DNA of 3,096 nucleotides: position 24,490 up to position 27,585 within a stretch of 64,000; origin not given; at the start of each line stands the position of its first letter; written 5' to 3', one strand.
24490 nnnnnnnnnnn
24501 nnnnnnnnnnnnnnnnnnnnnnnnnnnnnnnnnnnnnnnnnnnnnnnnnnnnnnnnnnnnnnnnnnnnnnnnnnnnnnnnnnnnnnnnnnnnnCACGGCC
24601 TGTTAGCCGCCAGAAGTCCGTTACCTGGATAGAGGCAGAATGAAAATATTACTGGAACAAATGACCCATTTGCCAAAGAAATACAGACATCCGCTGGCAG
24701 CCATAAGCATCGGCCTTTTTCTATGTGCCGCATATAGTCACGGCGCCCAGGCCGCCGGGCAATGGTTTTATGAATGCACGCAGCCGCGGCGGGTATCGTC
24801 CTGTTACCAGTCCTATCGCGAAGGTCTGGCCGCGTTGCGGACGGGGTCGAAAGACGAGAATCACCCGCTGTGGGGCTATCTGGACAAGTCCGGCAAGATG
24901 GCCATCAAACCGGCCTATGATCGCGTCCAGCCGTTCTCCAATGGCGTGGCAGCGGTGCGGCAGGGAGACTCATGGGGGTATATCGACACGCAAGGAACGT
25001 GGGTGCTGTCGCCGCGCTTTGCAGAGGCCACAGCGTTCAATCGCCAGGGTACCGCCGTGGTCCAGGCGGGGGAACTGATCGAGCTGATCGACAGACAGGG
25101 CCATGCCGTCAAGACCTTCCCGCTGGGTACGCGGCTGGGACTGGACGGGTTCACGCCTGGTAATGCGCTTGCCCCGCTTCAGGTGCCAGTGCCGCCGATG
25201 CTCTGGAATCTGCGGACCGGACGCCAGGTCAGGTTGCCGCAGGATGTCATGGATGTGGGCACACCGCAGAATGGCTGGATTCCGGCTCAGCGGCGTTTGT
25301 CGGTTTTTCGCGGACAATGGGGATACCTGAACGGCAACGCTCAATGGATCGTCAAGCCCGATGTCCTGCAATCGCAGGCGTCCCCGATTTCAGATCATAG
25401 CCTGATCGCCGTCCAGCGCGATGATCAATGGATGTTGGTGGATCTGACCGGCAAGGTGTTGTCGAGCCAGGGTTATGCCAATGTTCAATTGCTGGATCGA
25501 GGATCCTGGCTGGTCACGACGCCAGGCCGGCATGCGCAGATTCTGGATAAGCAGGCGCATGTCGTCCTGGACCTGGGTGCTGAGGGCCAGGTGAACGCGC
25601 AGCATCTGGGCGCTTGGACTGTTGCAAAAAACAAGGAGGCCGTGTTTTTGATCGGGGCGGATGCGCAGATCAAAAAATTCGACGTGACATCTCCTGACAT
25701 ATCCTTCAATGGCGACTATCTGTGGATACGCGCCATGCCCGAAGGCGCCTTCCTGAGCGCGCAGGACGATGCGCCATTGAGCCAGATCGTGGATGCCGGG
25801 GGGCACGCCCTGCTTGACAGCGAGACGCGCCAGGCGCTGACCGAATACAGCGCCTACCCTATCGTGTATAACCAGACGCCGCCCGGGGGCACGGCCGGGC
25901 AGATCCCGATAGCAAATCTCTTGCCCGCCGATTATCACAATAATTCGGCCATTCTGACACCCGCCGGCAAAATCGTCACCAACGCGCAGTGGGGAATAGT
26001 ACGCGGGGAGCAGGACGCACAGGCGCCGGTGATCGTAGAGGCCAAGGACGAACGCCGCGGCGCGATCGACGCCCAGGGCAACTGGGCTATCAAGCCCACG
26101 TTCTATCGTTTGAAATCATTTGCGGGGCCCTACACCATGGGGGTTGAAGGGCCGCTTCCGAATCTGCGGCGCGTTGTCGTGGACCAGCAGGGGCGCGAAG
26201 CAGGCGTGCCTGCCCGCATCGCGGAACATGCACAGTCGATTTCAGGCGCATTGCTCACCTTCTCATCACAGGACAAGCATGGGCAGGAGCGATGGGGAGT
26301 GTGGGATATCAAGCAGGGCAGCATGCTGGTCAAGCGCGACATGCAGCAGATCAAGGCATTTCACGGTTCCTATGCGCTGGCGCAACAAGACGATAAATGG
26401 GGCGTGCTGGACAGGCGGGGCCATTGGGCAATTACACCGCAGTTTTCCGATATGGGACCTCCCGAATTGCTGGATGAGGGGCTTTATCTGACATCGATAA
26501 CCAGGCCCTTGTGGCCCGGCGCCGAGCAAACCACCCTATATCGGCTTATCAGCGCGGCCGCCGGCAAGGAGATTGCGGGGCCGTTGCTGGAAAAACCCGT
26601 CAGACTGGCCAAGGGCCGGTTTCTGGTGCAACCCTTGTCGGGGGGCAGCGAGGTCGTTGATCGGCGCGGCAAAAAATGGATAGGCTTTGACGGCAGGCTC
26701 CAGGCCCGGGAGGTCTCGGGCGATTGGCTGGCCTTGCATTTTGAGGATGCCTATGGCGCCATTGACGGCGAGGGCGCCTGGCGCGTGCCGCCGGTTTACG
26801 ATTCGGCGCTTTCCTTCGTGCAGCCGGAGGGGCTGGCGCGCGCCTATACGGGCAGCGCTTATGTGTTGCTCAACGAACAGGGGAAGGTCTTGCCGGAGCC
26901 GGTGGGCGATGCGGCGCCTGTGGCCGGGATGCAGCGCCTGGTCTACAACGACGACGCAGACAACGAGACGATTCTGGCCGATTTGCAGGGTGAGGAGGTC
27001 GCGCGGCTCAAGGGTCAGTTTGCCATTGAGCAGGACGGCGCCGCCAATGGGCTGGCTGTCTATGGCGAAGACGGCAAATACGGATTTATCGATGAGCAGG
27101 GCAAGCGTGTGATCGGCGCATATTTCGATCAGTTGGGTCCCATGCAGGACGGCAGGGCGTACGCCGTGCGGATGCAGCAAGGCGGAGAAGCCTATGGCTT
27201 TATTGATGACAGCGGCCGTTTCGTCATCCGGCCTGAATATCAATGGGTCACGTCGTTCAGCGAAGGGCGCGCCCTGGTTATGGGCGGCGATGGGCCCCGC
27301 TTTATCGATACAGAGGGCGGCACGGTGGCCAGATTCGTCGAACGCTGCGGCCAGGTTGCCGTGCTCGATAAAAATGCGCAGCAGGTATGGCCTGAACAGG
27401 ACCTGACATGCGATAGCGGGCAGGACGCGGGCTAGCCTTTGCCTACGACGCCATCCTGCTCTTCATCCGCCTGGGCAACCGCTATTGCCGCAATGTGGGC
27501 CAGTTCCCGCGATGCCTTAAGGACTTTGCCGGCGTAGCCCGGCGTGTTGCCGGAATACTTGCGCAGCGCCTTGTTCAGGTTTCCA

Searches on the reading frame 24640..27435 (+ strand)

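Call 27: search_protein_families(library=pfam, proteins=[window:24640-27435:+], max_evalue=0.01)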
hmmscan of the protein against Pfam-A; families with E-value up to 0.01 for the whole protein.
window:24640-27435:+ (931 aa): 1 family
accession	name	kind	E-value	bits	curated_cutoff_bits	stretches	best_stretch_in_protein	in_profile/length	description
PF14903.11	WG_beta_rep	-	1.2e-59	198.4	25.6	4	78-112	1-35/35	WG containing repeat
